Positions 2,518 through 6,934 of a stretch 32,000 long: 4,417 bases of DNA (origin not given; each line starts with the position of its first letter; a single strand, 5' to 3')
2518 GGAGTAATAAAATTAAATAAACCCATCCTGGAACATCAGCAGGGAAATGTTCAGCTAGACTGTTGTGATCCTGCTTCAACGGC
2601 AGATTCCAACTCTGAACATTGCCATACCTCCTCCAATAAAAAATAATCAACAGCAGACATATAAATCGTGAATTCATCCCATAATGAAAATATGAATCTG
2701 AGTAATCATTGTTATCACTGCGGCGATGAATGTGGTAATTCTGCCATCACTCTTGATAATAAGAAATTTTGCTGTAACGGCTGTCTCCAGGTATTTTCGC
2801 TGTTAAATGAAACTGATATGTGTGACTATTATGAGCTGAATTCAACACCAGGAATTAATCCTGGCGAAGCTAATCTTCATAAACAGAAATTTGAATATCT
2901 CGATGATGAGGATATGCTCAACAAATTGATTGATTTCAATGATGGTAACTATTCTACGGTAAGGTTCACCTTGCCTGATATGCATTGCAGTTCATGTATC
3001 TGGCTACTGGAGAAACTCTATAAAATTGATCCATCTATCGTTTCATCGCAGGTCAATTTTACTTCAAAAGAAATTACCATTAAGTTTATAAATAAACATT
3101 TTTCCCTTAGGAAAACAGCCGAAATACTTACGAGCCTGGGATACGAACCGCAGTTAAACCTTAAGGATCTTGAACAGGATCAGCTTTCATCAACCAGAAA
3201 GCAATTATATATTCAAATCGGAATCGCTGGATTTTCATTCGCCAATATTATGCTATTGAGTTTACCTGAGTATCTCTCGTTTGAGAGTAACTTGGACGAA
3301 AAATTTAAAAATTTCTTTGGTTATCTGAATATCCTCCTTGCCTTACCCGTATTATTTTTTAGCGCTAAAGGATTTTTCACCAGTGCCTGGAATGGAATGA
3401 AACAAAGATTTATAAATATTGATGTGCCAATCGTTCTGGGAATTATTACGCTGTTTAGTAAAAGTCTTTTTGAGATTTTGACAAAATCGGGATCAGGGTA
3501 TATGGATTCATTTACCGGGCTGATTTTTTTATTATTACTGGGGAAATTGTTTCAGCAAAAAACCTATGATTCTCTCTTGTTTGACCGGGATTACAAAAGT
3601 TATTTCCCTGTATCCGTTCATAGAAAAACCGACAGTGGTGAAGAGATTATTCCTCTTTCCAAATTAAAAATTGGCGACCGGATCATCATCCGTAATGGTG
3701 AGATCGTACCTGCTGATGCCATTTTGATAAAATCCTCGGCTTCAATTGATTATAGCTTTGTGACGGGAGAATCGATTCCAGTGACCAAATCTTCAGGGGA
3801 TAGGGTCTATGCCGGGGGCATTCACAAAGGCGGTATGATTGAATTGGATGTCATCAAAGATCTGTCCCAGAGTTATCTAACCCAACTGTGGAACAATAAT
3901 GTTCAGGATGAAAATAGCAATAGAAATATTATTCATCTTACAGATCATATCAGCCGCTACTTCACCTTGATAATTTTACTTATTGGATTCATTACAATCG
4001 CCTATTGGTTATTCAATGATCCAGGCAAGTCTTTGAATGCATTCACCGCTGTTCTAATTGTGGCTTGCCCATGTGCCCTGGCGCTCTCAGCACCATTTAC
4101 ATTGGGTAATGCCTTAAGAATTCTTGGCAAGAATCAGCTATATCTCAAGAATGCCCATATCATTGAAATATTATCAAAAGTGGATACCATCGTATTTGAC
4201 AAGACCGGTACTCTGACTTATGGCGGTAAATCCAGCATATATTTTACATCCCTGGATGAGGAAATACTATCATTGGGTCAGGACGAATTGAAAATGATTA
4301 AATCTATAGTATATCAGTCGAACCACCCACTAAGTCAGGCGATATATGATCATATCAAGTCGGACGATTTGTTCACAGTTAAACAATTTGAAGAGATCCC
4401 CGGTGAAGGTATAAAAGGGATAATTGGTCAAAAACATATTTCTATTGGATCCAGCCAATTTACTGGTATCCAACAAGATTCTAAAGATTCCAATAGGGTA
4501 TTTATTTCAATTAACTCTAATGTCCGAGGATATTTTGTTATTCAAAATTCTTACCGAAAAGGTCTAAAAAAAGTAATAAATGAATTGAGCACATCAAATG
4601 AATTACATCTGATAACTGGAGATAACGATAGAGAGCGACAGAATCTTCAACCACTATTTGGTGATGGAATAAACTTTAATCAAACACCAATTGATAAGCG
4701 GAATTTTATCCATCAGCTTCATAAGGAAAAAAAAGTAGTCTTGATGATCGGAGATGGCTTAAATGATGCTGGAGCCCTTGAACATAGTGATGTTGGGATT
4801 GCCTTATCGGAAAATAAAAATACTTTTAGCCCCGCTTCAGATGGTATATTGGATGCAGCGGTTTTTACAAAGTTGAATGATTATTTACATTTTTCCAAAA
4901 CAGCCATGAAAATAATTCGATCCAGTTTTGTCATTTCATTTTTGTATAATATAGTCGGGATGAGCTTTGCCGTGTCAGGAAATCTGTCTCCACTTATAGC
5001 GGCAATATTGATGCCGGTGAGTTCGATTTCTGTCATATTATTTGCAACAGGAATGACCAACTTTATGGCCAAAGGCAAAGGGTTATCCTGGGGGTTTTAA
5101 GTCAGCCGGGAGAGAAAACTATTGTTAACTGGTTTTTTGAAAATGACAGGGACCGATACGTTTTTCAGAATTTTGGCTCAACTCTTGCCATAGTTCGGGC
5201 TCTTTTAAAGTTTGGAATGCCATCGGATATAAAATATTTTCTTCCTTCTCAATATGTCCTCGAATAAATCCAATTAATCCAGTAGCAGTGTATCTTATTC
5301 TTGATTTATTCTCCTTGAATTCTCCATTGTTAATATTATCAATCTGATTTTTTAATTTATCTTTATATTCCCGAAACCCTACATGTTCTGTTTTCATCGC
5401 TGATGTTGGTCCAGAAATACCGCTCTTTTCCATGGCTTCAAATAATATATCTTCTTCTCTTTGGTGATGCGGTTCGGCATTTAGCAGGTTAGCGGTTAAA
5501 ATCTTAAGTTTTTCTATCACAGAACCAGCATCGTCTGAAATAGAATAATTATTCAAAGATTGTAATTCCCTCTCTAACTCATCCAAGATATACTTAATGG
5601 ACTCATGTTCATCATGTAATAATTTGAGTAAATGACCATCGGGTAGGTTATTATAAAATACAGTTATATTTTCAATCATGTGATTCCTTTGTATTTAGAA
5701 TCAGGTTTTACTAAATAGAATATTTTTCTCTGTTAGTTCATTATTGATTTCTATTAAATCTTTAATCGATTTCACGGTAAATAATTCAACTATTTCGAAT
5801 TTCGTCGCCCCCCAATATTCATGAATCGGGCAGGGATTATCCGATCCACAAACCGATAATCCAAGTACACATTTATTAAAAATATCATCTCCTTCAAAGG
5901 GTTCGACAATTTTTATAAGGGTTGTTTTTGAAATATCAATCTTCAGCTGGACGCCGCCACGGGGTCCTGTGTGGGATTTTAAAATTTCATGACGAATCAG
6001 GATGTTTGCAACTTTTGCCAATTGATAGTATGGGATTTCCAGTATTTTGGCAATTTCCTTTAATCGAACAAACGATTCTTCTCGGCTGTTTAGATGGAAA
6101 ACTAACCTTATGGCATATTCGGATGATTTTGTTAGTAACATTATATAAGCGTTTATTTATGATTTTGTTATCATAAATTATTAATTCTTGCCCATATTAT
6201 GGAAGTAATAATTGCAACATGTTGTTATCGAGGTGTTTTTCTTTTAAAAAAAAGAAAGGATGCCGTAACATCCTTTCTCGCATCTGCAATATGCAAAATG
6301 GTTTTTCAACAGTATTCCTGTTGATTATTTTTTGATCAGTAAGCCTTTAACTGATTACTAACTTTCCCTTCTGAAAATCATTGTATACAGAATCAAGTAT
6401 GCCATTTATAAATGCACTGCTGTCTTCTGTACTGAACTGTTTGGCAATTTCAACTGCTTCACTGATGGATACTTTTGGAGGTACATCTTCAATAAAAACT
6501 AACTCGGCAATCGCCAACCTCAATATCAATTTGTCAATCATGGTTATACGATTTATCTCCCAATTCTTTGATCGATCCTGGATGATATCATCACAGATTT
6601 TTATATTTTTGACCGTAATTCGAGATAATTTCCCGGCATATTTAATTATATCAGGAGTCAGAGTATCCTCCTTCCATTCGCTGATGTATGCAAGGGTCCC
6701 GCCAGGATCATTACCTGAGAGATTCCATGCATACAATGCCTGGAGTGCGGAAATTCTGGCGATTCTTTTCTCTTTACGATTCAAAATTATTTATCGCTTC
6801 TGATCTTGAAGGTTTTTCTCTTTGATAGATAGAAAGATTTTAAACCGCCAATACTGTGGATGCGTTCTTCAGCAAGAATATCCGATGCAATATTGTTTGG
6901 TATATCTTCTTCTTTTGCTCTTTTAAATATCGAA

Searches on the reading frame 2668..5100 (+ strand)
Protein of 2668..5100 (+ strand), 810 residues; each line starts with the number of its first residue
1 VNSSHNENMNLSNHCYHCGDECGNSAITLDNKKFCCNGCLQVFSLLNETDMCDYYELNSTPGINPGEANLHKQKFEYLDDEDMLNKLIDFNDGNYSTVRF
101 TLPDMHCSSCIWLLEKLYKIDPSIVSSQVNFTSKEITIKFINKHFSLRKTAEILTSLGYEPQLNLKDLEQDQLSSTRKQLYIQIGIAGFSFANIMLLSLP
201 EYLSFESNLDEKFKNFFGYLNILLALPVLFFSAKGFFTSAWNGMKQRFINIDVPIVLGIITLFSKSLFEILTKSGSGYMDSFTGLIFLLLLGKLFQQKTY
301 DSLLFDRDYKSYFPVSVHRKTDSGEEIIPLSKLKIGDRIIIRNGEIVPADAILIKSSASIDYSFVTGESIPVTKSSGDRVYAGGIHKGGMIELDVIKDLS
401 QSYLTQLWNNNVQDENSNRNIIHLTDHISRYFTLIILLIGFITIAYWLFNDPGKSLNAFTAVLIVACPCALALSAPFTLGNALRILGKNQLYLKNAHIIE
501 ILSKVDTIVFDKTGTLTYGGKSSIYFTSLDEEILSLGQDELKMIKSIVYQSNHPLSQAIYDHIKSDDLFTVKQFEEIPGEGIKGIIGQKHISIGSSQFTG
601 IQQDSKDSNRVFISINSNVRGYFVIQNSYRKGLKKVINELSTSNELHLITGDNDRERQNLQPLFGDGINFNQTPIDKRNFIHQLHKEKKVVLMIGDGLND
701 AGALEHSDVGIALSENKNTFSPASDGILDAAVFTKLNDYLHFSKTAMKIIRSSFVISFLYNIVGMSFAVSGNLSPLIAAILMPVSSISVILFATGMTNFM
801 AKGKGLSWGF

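Call 6: search_protein_families(library=pfam, proteins=[window:2668-5100:+], max_evalue=0.00001)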
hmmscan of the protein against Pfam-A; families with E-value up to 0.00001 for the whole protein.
window:2668-5100:+ (810 aa): 3 families
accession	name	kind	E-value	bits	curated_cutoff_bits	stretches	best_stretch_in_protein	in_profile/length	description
PF00122.25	E1-E2_ATPase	-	2.9e-43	147.9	28.1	1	314-488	4-180/181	E1-E2 ATPase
PF00702.32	Hydrolase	-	1.3e-16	62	26.4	1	505-706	1-189/191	haloacid dehalogenase-like hydrolase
PF12156.14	ATPase-cat_bd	-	5.5e-12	46.7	27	1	14-91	1-85/86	Putative metal-binding domain of cation transport ATPase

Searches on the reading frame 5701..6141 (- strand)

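Call 6: search_protein_families(library=pfam, proteins=[window:5701-6141:-], max_evalue=0.00001)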
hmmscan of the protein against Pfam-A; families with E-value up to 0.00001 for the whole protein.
window:5701-6141:- (146 aa): 1 family
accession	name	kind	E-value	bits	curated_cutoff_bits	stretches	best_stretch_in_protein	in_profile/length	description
PF02082.26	Rrf2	-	4.3e-20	72.7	30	1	3-131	1-131/132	Iron-dependent Transcriptional regulator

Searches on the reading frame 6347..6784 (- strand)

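Call 6: search_protein_families(library=pfam, proteins=[window:6347-6784:-], max_evalue=0.00001)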
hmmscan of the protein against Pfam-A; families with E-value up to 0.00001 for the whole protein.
window:6347-6784:- (145 aa): 1 family
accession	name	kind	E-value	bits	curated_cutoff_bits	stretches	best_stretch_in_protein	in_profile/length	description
PF01029.23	NusB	-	7.6e-30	104.5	23.1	1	8-134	2-132/133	NusB family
